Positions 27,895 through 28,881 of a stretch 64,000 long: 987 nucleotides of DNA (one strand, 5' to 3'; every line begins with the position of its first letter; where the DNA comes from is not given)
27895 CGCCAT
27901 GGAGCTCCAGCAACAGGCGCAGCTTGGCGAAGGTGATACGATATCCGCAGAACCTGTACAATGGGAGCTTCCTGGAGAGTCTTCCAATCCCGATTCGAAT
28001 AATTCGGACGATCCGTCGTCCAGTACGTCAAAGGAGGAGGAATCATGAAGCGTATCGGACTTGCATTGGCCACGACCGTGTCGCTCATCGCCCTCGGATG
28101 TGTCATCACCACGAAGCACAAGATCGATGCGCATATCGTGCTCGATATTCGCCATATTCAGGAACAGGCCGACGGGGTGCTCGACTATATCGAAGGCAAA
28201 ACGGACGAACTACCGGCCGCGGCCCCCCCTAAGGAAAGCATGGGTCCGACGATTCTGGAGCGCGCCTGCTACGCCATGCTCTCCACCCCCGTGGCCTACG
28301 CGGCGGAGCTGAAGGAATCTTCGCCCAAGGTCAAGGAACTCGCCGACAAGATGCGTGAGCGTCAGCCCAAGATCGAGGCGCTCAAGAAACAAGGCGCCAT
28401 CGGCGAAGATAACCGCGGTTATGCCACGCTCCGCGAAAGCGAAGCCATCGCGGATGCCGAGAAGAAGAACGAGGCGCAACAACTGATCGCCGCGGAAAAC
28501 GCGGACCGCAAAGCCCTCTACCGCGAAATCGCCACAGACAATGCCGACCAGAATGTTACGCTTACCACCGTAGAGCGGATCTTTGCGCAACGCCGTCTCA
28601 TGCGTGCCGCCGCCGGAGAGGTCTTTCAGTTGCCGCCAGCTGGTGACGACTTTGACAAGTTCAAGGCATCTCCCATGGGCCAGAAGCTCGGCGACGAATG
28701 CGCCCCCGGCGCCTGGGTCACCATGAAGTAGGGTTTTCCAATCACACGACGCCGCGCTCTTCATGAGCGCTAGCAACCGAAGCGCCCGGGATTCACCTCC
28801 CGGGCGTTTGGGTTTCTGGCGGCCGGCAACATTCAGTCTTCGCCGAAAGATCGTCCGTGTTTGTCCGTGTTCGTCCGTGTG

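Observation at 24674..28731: YdbH-like AsmA-family giant protein translationally coupled to a fused YnbE/YdbL-like lipoprotein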

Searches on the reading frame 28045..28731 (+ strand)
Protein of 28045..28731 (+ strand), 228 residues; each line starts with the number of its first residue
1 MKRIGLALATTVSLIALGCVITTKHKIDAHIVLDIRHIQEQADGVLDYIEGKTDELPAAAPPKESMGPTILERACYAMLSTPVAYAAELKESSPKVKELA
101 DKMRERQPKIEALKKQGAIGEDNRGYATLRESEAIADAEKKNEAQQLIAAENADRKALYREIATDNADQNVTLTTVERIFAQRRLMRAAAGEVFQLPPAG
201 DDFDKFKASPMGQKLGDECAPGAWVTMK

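Call 3: search_protein_families(library=pfam, proteins=[window:28045-28731:+], max_evalue=0.1)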
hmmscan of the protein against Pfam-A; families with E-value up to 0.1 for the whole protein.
window:28045-28731:+ (228 aa): 2 families
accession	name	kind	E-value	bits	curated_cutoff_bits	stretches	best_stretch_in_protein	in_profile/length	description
PF07027.17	DUF1318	-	2.6e-15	57.1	27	1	104-196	2-84/92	Protein of unknown function (DUF1318)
PF05405.19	Mt_ATP-synt_B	-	0.055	13.6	21.7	1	85-186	38-134/163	Mitochondrial ATP synthase B chain precursor (ATP-synt_B)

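Call 4: search_protein_families(library=ncbifam, proteins=[window:28045-28731:+], max_evalue=0.1)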
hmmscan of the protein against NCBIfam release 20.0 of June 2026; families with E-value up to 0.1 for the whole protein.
window:28045-28731:+ (228 aa): 0 families

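Call 12: find_homologous_proteins(query=window:28045-28731:+, max_evalue=0.001)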
Query window:28045-28731:+ (228 aa): 170 proteins with E <= 0.001 among 1091 candidates; the best 120 are listed.
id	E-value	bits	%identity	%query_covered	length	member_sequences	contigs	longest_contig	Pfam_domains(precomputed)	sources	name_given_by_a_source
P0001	4.6e-134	463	94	100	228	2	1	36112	PF07027.18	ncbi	-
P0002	9.5e-134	462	94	100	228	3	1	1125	PF07027.18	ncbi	-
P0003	3.3e-125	434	89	100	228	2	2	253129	PF07027.18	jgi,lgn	jgi:uncharacterized protein YdbL (DUF1318 family)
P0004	1.8e-119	415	85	100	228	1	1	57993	PF07027.18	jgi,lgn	-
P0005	2.8e-117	408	83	100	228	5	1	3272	PF07027.18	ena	-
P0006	4.9e-117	407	84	100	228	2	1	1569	PF07027.18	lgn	-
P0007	5.5e-116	404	82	100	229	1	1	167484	PF07027.18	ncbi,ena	-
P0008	7.6e-110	384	78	100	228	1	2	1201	PF07027.18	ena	-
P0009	1.5e-98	347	71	100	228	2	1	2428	PF07027.18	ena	-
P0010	2.0e-95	337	71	100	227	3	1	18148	PF07027.18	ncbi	-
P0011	2.3e-95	337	70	100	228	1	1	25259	PF07027.18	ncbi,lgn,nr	ncbi:MAG: YdbL family protein [Candidatus Hydrogenedentes bacterium]|nr:YdbL family protein [Candida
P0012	2.2e-93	330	70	100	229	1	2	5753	PF07027.18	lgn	-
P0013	5.1e-90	319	68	100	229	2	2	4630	PF07027.18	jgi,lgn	jgi:uncharacterized protein YdbL (DUF1318 family)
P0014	5.0e-80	287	60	98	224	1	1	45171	PF07027.18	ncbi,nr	ncbi:MAG: YdbL family protein [Candidatus Hydrogenedentes bacterium]|nr:YdbL family protein [Candida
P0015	2.2e-78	281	60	100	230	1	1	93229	PF07027.18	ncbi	ncbi:MAG: hypothetical protein AMXMBFR84_34580 [Candidatus Hydrogenedentota bacterium]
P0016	1.3e-77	279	62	94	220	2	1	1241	PF07027.18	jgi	-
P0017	6.3e-77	276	59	97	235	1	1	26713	PF07027.18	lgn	-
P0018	2.0e-76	275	60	100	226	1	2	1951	PF07027.18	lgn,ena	-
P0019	7.7e-76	273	58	100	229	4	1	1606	PF07027.18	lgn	-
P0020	1.7e-75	272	58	100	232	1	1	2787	PF07027.18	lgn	-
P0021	5.8e-75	270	58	100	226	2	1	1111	PF07027.18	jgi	jgi:uncharacterized protein YdbL (DUF1318 family)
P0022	1.5e-74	269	60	100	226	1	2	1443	PF07027.18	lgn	-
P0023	2.5e-74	268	56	100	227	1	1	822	PF07027.18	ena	-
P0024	2.9e-74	268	57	93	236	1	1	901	PF07027.18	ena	-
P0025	3.4e-74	267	57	100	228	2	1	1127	PF07027.18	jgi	-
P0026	6.0e-74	267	53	100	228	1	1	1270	PF07027.18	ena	-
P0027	8.7e-74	266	55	100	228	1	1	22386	PF07027.18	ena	-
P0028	1.4e-73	265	60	100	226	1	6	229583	PF07027.18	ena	-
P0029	5.0e-73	264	58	100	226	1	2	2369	PF07027.18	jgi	jgi:uncharacterized protein YdbL (DUF1318 family)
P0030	9.5e-73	263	56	100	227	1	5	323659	PF07027.18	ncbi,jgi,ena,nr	ncbi:MAG TPA: DUF1318 domain-containing protein [Candidatus Hydrogenedentes bacterium]|nr:DUF1318 do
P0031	9.9e-73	263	56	100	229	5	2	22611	PF07027.18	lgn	-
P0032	2.0e-72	262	56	99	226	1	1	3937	PF07027.18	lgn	-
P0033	2.5e-72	261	56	100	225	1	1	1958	PF07027.18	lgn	-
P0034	4.9e-72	260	56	98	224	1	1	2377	PF07027.18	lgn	-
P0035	2.0e-71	258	58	98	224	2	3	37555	PF07027.18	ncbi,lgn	-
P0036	2.1e-71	258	58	100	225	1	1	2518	PF07027.18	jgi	-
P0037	3.3e-71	258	56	93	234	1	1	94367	PF07027.18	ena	-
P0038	7.7e-71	256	57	100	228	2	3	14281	PF07027.18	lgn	-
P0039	1.0e-70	256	57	100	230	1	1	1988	PF07027.18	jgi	jgi:uncharacterized protein YdbL (DUF1318 family)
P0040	1.9e-70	255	57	98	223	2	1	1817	PF07027.18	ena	-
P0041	8.4e-70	253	56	100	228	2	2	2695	PF07027.18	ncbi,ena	-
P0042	1.3e-69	252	53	100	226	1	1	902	PF07027.18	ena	-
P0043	2.6e-69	251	53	100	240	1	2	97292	PF07027.18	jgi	jgi:uncharacterized protein YdbL (DUF1318 family)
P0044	4.5e-69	251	54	100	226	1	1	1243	PF07027.18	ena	-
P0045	5.1e-69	251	56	95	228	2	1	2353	PF07027.18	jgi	-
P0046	5.5e-69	250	55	100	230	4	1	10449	PF07027.18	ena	-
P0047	8.3e-69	250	56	100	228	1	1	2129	PF07027.18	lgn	-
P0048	9.3e-69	250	52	100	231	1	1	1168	PF07027.18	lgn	-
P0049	1.1e-68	249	56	100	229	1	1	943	PF07027.18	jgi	-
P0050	4.4e-68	247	54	100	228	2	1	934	PF07027.18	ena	-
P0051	4.5e-68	247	56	100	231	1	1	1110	PF07027.18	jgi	-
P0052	1.0e-67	246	56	92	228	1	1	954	PF07027.18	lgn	-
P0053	1.3e-67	246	54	100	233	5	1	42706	PF07027.18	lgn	-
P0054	2.2e-67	245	55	93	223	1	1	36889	PF07027.18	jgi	-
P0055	3.0e-67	245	53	100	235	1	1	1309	PF07027.18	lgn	-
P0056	3.9e-67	244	53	100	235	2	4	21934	PF07027.18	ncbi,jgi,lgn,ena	jgi:uncharacterized protein YdbL (DUF1318 family)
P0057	4.6e-67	244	55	91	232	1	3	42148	PF07027.18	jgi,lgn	jgi:uncharacterized protein YdbL (DUF1318 family)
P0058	4.9e-67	244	54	100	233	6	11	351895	PF07027.18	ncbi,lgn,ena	-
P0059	7.2e-67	244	55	100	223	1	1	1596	PF07027.18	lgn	-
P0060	1.8e-66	242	53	93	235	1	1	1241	PF07027.18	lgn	-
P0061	1.8e-66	242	53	100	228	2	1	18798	PF07027.18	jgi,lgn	-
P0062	2.2e-66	242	52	100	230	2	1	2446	PF07027.18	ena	-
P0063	2.3e-66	242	53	100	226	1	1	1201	PF07027.18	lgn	-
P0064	2.6e-66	242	54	96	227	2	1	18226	PF07027.18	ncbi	-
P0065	3.2e-66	241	54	93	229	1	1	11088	PF07027.18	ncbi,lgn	-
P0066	3.8e-66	241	54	100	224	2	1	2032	PF07027.18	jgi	-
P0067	3.9e-66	241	57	100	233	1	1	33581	PF07027.18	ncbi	-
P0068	3.4e-65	238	55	97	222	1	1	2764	PF07027.18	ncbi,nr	ncbi:MAG: DUF1318 domain-containing protein, partial [FCB group bacterium]|nr:DUF1318 domain-contain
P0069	4.9e-65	238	54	96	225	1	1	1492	PF07027.18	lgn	-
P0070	9.5e-65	237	53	98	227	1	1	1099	PF07027.18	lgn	-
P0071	9.6e-65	237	53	100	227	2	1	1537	PF07027.18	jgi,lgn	-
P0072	1.2e-64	236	51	100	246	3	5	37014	PF07027.18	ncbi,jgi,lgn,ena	-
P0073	1.5e-64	236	56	97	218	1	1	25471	PF07027.18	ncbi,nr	ncbi:MAG: DUF1318 domain-containing protein [Candidatus Hydrogenedentes bacterium]|nr:DUF1318 domain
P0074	1.6e-64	236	51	100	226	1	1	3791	PF07027.18,PF24655.2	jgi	jgi:uncharacterized protein YdbL (DUF1318 family)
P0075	1.9e-64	236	52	100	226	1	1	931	PF07027.18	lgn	-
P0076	2.0e-64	236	53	100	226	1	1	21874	PF07027.18,PF24655.2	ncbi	-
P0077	4.1e-64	235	52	99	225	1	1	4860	PF07027.18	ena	-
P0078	7.5e-64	234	52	100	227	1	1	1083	PF07027.18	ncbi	-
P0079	7.8e-64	234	52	100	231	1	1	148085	PF07027.18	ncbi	-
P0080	8.7e-64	233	51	100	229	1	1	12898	PF07027.18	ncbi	-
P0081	1.1e-63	233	51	100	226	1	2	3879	PF07027.18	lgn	-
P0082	3.2e-63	232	51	100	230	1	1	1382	PF07027.18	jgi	-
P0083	3.5e-63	231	50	100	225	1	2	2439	PF07027.18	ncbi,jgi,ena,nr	ncbi:MAG TPA: DUF1318 domain-containing protein [Candidatus Hydrogenedentes bacterium]|nr:DUF1318 do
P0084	3.6e-63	231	51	100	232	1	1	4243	PF07027.18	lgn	-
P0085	4.3e-63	231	50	100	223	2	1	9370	PF07027.18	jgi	jgi:uncharacterized protein YdbL (DUF1318 family)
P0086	4.4e-63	231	50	100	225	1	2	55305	PF07027.18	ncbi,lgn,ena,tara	tara:strand:- start:164 stop:841 length:678 start_codon:yes stop_codon:yes gene_type:complete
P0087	4.6e-63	231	49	100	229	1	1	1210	PF07027.18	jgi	-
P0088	4.6e-63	231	52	96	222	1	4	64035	PF07027.18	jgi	jgi:uncharacterized protein YdbL (DUF1318 family)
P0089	4.9e-63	231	53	94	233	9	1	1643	PF07027.18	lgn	-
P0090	1.3e-62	230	53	100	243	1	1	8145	PF07027.18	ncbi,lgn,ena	-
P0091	1.3e-62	230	51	100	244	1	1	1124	PF07027.18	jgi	-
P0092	1.5e-62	229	53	93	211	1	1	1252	PF07027.18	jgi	-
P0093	1.9e-62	229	53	96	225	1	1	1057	PF07027.18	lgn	-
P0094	2.5e-62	229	53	100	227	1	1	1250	PF07027.18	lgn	-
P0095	3.1e-62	228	52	100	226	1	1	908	PF07027.18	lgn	-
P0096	3.5e-62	228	52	96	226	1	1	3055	PF07027.18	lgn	-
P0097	4.3e-62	228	52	100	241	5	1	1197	PF07027.18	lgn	-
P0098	4.5e-62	228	49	95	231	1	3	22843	PF07027.18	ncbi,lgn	-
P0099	7.0e-62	227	52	100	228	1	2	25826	PF07027.18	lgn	-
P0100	2.1e-61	226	52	93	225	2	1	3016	PF07027.18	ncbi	-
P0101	2.8e-61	225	51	98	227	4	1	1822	PF07027.18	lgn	-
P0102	2.9e-61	225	49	100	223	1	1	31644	PF07027.18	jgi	-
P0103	3.2e-61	225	49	100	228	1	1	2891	PF07027.18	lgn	-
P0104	4.0e-61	225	50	100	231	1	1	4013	PF07027.18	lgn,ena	-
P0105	5.0e-61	224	47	100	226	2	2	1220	PF07027.18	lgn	-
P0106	5.5e-61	224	50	100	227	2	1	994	PF07027.18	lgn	-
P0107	8.1e-61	224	48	100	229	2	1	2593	PF07027.18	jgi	-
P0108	1.8e-60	223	48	100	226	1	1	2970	PF07027.18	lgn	-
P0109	3.0e-60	222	53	94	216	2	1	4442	PF07027.18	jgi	jgi:uncharacterized protein YdbL (DUF1318 family)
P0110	3.0e-60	222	53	89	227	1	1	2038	PF07027.18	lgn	-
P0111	3.8e-60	222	48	96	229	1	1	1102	PF07027.18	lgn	-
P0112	4.0e-60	221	49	100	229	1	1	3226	PF07027.18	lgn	-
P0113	5.4e-60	221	49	100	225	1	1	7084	PF07027.18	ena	-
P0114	5.7e-60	221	50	100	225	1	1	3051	PF07027.18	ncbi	-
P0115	6.1e-60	221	48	100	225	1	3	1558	PF07027.18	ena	-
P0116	6.5e-60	221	49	100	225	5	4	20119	PF07027.18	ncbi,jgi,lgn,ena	-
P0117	1.7e-59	219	50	100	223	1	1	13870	PF07027.18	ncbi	-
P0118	1.9e-59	219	48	100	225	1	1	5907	PF07027.18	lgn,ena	-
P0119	3.8e-59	218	50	97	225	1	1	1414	PF07027.18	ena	-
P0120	4.4e-59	218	50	98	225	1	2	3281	PF07027.18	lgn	-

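Call 30: predict_structure(alignment_id=A1)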
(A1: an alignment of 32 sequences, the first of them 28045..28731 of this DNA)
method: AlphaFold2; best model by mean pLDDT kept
length: 228 residues; sequences in the alignment: 32
mean_pLDDT: 78.1   pTM: 0.69
mean pLDDT of the five models: 78.1, 78.1, 77.0, 74.7, 74.5
residues with pLDDT >= 90: 109; 70-90: 47; 50-70: 34; < 50: 38
segments of 3 or more residues with pLDDT < 50: 16-31, 60-67, 79-89
pLDDT, mean of each block of 10 residues (from residue 1): 55 50 40 65 87 71 45 57 41 80 95 94 96 91 97 96 82 88 92 96 93 94 96
secondary structure, 60 per line:
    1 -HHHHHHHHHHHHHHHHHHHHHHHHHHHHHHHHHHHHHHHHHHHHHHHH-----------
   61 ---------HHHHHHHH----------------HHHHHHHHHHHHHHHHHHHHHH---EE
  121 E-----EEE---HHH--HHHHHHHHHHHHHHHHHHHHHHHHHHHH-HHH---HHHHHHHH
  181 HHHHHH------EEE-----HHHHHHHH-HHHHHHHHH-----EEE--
elements in order: H2-49 H70-77 H94-115 E119-121 E127-129 H138-165 H173-186 E193-195 H201-208 H210-218 E224-226

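Call 35: search_solved_structures(query=A1, max_evalue=1, show_alignments=2)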
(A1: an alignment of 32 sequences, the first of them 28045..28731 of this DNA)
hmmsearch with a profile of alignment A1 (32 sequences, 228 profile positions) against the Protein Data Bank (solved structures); distinct sequences matched with E-value up to 1: 4.
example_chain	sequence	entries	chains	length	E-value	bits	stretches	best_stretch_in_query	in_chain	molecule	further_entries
28oj_A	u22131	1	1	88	1.1e-06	31.8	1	110-195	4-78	Probable chaperone-like protein YdbL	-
5n9j_B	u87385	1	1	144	0.067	16.2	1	43-103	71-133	Mediator of RNA polymerase II transcription subunit 10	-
13hr_I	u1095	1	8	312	0.38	13.7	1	63-149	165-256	Mce/MlaD domain-containing protein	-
9b7j_P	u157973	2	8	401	0.46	13.4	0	66-111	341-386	Dynactin subunit 2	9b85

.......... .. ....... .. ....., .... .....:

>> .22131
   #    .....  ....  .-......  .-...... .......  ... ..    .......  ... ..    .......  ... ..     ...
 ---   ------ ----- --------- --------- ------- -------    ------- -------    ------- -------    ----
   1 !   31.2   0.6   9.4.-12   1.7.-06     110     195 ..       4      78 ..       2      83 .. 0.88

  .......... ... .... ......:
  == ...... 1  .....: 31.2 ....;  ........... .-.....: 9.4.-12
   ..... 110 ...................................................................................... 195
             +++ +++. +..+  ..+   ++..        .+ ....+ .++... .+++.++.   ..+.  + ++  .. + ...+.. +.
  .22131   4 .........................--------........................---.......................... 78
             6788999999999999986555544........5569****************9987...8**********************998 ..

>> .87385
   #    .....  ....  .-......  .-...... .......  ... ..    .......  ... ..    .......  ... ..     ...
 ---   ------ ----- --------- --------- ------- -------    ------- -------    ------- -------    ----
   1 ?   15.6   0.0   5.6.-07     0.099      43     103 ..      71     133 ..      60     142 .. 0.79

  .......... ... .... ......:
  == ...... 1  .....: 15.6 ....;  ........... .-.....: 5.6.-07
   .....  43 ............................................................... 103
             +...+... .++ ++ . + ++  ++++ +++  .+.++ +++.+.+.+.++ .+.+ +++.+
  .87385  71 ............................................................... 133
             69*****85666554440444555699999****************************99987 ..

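Call 36: find_related_loci(query=A1, collection=genome_contigs, flank=6000)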
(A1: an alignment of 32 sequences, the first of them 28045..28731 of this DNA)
Query A1 (228 aa) in genome_contigs; peptide patterns used: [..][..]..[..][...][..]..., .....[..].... (x = any residue, [..] = any of these).
302 stretches matched a pattern; 259 encode a relative of the query (tblastn E <= 1e-3); the best 80 are kept; 80 distinct loci.
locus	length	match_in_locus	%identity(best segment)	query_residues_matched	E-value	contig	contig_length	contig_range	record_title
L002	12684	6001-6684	99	1-228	5e-152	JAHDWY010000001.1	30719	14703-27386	MAG: Candidatus Hydrogenedentota bacterium isolate HYD1 NODE_2367_length_30719_cov_4.598878, whole genome shotgun sequen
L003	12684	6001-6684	94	1-228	4e-144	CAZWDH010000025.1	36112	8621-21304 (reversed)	MAG TPA_asm: uncultured Nitrospiraceae bacterium isolate SRP323723_co1_44 genome assembly, contig: NODE_948_length_36112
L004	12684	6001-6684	82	1-228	6e-126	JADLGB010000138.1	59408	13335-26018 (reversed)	MAG: Candidatus Hydrogenedentota bacterium isolate SJ408 c_000000684579, whole genome shotgun sequence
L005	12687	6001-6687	82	1-228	2e-125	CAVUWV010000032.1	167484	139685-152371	MAG: Candidatus Hydrogenedentes bacterium isolate MFD05684.bin.2.193 genome assembly, contig: contig_94574, whole genome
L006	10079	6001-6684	81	1-228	3e-124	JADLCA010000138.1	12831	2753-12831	MAG: Candidatus Hydrogenedentota bacterium isolate SJ204 c_000000369520, whole genome shotgun sequence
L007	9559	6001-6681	71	1-228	1e-104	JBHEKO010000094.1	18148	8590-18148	MAG: Candidatus Hydrogenedentales bacterium isolate bin.191 k141_6200712, whole genome shotgun sequence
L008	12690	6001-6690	60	1-228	2e-87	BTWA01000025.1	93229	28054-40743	MAG: Candidatus Hydrogenedentota bacterium AMX-MBFR-84 DNA, sequence25, whole genome shotgun sequence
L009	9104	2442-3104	60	6-228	9e-87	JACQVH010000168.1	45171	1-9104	MAG: Candidatus Hydrogenedentota bacterium isolate NC_groundwater_1458_Ag_S-0.65um_59_18 S_p65_S5_coassembly_k141_297123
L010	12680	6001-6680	69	1-228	2e-85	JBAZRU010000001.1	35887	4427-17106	MAG: Candidatus Hydrogenedentales bacterium isolate SO_2017_GW1_155 NODE_5358_length_35887_cov_0.848182_OW334_2017, whol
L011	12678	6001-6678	56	1-227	3e-81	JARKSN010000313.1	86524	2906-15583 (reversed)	MAG: Candidatus Hydrogenedentota bacterium isolate Seed_maxbin.076 k141_574538, whole genome shotgun sequence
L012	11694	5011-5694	58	1-227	2e-79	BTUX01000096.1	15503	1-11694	MAG: Candidatus Hydrogenedentota bacterium AMX-MBFR-4 DNA, sequence096, whole genome shotgun sequence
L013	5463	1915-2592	57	3-227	1e-77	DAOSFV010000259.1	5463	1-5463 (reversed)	MAG TPA_asm: Candidatus Hydrogenedentota bacterium isolate AMR_MDS_1770 NODE_13220_length_5463_cov_6.234283, whole genom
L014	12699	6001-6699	53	1-227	5e-76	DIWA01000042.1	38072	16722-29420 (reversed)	MAG TPA_asm: Candidatus Hydrogenedentes bacterium UBA6118 UBA6118_contig_21791, whole genome shotgun sequence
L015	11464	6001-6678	57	3-227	6e-76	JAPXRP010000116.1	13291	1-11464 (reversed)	MAG: Candidatus Hydrogenedentota bacterium isolate binned_ad_9.133 NODE_6315_length_13291_cov_2.587132, whole genome sho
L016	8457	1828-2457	56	8-228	2e-75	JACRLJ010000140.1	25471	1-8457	MAG: Candidatus Hydrogenedentota bacterium isolate NC_groundwater_1878_Pr3_B-0.1um_59_9 SR2-18-B1_coassembly_275240, who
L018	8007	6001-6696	54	1-227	5e-74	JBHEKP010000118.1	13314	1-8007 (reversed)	MAG: Candidatus Hydrogenedentales bacterium isolate bin.207 k141_252868, whole genome shotgun sequence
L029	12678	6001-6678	49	1-227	2e-70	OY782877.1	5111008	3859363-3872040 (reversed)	MAG: Candidatus Hydrogenedentes bacterium isolate 28e603e2-5466-4732-bb1a-a7370d5bccbd genome assembly, chromosome: 1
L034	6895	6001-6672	50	1-227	9e-70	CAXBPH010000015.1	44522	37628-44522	MAG TPA_asm: uncultured bacterium isolate ERR2762188_binner12_Refined_16 genome assembly, contig: ERZ3421808.1293, whole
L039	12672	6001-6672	50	1-227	4e-68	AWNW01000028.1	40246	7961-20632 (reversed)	Candidatus Hydrogenedens terephthalaticus JGI OTU-1 NKB19COM1_contig_27_0.28, whole genome shotgun sequence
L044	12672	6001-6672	50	1-227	8e-67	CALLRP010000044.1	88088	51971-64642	MAG: uncultured bacterium isolate R1_Bin_METABAT__202_1 genome assembly, contig: c_000001152076, whole genome shotgun se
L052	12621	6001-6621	51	18-227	1e-65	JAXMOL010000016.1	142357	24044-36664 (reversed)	MAG: Candidatus Hydrogenedentota bacterium isolate EC_MBin.53 ECX_219CoAssmbCtg, whole genome shotgun sequence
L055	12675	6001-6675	47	1-227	2e-65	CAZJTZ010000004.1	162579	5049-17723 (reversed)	MAG TPA_asm: uncultured Nitrospirales bacterium isolate SRP216815_co1_147 genome assembly, contig: NODE_111_length_16257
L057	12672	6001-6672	49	1-227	2e-65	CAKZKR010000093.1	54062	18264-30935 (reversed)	MAG TPA_asm: uncultured bacterium isolate SRR5214706_bin.94_CONCOCT_v1.1_MAG genome assembly, contig: ERZ1744544.381, wh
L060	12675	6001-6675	49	1-227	3e-64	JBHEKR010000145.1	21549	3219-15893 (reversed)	MAG: Candidatus Hydrogenedentales bacterium isolate bin.359 k141_6572766, whole genome shotgun sequence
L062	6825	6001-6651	50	6-227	6e-64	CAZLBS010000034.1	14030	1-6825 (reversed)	MAG TPA_asm: uncultured Nitrospiraceae bacterium isolate SRP141376_co5_441 genome assembly, contig: NODE_10706_length_14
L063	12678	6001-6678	50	1-227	4e-64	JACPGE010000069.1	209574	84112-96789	MAG: Candidatus Hydrogenedentota bacterium isolate NC_groundwater_379_Ag_B-0.1um_61_26 GD18-4_B1_scaffold_1042900, whole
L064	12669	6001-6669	48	1-228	6e-64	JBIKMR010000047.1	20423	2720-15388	MAG: Candidatus Hydrogenedentales bacterium isolate ME2014-09-11_3300037507_group5_bin133 Rohwer_bin1463_scaffold_1838_c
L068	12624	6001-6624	51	18-227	6e-63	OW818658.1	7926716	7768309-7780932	metagenome genome assembly, chromosome: 1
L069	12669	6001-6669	48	1-227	1e-62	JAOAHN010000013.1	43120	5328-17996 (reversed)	MAG: Candidatus Hydrogenedentota bacterium isolate SKW61 k141_1610366, whole genome shotgun sequence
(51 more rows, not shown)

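Call 45: search_protein_families(library=pfam, proteins=[L055:2924-5893:+, L057:2994-5903:+, L069:2999-5866:+, L063:2952-5837:+, L062:2912-5926:+, L060:2940-5909:+, L018:3006-5969:+, L034:2933-5914:+, L052:2902-5850:+, L068:2890-5859:+], max_evalue=0.01)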
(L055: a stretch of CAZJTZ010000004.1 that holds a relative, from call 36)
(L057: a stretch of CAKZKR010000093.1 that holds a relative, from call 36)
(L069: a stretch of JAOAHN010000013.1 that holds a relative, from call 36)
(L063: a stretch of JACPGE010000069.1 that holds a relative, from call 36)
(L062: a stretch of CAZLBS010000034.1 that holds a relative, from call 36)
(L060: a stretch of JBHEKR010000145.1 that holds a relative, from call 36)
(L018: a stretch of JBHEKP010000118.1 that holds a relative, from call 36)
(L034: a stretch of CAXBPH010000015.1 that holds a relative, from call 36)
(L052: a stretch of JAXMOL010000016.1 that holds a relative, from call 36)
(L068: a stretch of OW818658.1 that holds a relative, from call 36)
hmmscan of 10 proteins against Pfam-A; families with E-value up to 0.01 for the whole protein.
L055:2924-5893:+ (990 aa): 0 families

L057:2994-5903:+ (970 aa): 0 families

L069:2999-5866:+ (956 aa): 0 families

L063:2952-5837:+ (962 aa): 0 families

L062:2912-5926:+ (1005 aa): 0 families

L060:2940-5909:+ (990 aa): 0 families

L018:3006-5969:+ (988 aa): 1 family
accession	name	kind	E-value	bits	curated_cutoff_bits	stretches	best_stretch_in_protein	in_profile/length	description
PF05170.20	AsmA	-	0.0051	16.1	29.8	0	778-858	444-524/607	AsmA family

L034:2933-5914:+ (994 aa): 0 families

L052:2902-5850:+ (983 aa): 1 family
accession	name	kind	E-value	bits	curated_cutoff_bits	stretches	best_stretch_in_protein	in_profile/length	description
PF11739.14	YdbH-like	-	0.00044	19.7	26.3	1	781-895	680-797/893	Intermembrane phospholipid transport protein YdbH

L068:2890-5859:+ (990 aa): 1 family
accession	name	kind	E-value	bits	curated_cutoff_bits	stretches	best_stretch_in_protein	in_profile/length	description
PF05170.20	AsmA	-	5.9e-06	25.8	29.8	1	812-954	468-602/607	AsmA family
